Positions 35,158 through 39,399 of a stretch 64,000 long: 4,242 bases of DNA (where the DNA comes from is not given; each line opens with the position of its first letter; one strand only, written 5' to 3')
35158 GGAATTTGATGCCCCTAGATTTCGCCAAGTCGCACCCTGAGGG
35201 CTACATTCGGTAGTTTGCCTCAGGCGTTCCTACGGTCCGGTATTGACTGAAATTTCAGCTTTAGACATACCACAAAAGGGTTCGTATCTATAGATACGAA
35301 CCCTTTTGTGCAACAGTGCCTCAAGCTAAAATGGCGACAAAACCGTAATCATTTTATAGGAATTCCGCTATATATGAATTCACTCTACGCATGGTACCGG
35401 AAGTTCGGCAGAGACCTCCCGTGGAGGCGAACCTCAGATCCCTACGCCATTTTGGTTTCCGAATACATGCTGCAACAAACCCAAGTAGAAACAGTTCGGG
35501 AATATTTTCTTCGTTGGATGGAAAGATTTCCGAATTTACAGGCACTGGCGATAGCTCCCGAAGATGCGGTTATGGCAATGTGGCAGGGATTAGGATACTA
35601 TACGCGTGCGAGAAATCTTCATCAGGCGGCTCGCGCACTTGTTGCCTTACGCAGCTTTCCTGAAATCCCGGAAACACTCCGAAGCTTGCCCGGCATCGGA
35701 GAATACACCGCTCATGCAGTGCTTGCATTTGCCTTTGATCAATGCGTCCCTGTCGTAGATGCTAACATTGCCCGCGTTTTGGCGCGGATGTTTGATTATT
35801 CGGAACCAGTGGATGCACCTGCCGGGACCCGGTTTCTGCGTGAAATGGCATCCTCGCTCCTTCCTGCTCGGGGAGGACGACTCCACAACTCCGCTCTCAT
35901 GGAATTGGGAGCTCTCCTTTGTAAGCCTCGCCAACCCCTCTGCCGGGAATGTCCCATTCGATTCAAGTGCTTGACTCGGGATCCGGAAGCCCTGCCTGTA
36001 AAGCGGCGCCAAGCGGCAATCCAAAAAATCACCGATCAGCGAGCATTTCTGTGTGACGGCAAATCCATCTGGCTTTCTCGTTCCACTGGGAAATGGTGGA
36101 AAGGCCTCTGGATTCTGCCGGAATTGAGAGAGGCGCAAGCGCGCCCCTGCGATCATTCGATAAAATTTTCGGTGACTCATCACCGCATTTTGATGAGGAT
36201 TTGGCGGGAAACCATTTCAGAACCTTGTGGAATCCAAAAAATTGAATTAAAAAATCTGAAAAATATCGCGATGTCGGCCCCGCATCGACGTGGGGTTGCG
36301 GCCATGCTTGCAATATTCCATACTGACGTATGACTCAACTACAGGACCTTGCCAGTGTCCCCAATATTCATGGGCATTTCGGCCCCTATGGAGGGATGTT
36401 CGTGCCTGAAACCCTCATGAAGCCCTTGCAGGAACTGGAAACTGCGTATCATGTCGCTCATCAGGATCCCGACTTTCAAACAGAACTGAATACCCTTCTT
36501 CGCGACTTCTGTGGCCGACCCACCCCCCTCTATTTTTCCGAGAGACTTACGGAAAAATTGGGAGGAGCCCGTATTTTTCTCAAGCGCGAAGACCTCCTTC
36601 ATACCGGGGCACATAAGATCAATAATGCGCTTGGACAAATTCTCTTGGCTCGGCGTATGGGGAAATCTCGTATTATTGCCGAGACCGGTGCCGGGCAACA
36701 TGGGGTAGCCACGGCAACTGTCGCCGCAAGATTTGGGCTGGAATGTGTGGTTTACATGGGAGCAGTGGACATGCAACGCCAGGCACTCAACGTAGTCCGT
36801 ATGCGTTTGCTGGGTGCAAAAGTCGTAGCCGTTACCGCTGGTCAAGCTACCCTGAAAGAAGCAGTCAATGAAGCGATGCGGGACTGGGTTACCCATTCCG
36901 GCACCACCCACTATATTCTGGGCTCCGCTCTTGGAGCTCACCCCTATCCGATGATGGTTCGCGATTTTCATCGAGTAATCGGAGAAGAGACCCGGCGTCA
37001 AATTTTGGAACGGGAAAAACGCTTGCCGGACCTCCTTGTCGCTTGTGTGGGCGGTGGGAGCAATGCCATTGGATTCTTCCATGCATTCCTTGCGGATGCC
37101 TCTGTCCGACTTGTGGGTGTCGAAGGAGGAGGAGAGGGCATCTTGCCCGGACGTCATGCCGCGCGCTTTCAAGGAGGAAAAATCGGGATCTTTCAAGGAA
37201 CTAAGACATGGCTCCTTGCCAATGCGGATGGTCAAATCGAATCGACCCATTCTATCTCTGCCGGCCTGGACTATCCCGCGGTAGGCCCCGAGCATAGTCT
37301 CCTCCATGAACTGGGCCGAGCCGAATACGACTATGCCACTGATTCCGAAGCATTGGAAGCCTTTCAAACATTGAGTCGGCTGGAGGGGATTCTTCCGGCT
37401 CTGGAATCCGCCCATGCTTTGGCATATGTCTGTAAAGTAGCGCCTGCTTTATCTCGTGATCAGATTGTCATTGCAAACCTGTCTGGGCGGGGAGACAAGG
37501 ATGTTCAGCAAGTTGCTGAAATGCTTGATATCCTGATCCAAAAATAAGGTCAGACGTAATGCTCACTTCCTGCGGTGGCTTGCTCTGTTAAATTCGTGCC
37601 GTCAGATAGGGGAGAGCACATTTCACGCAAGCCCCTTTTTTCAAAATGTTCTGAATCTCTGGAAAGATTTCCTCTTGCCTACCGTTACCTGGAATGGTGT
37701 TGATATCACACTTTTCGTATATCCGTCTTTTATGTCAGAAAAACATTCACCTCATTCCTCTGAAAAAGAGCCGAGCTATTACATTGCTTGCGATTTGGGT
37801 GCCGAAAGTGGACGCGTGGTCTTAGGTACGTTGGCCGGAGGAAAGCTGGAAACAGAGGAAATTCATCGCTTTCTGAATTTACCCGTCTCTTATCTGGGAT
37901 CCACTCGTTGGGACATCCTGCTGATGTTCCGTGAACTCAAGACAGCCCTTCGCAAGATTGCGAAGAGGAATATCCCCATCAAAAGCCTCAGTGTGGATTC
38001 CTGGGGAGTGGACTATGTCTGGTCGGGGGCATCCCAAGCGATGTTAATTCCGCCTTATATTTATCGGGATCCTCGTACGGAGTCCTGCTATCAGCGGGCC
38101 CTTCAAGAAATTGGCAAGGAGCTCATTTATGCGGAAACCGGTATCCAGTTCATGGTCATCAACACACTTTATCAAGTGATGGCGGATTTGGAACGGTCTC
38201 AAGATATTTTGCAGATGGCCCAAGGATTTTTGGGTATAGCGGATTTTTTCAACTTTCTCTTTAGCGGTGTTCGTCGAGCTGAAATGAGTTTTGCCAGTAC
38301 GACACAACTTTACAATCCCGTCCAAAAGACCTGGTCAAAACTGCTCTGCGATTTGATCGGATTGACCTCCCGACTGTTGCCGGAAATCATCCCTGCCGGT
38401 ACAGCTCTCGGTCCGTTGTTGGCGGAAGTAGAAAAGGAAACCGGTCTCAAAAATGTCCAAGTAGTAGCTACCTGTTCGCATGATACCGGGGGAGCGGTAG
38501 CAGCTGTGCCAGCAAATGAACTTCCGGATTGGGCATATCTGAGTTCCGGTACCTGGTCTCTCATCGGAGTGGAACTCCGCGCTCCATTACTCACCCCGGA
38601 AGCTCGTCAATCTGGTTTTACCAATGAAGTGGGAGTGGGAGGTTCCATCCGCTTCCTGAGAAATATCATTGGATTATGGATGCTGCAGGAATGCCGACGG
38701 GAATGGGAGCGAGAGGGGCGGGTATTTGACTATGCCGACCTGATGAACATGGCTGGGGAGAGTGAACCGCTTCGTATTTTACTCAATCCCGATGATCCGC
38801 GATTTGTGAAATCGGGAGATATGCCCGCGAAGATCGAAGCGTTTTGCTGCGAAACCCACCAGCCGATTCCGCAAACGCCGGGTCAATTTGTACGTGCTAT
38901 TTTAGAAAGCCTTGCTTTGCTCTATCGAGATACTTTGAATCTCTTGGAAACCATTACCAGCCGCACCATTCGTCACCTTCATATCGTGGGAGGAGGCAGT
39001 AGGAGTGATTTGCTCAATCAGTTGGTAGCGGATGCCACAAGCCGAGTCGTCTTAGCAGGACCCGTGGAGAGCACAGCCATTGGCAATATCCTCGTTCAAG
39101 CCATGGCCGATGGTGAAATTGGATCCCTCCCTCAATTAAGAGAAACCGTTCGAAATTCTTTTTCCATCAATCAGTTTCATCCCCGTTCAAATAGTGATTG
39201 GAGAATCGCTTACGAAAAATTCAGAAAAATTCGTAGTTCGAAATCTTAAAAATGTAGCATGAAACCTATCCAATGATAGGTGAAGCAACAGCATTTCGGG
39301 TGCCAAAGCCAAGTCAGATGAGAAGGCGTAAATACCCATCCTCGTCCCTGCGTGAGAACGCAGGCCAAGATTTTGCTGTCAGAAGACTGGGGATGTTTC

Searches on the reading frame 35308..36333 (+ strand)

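Call 58: search_protein_families(library=pfam, proteins=[window:35308-36333:+], max_evalue=0.00001)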
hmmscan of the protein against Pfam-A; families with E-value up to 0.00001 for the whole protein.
window:35308-36333:+ (341 aa): 1 family
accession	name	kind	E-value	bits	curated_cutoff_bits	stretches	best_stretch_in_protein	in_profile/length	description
PF00730.31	HhH-GPD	-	1.9e-20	73.7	26.2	1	50-165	1-90/108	HhH-GPD superfamily base excision DNA repair protein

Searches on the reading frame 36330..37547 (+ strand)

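Call 58: search_protein_families(library=pfam, proteins=[window:36330-37547:+], max_evalue=0.00001)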
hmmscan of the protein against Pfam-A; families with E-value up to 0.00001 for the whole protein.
window:36330-37547:+ (405 aa): 1 family
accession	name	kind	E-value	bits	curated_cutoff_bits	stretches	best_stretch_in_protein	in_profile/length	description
PF00291.31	PALP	-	7.2e-42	144.2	35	1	62-386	5-295/295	Pyridoxal-phosphate dependent enzyme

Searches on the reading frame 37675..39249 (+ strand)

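Call 58: search_protein_families(library=pfam, proteins=[window:37675-39249:+], max_evalue=0.00001)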
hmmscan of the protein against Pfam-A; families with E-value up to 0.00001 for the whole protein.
window:37675-39249:+ (524 aa): 2 families
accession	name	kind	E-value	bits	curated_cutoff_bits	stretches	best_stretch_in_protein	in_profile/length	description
PF02782.22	FGGY_C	-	7.5e-39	134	27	1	287-478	1-197/198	FGGY family of carbohydrate kinases, C-terminal domain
PF00370.27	FGGY_N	-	9.4e-24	84.8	28.8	1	35-272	1-240/245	FGGY family of carbohydrate kinases, N-terminal domain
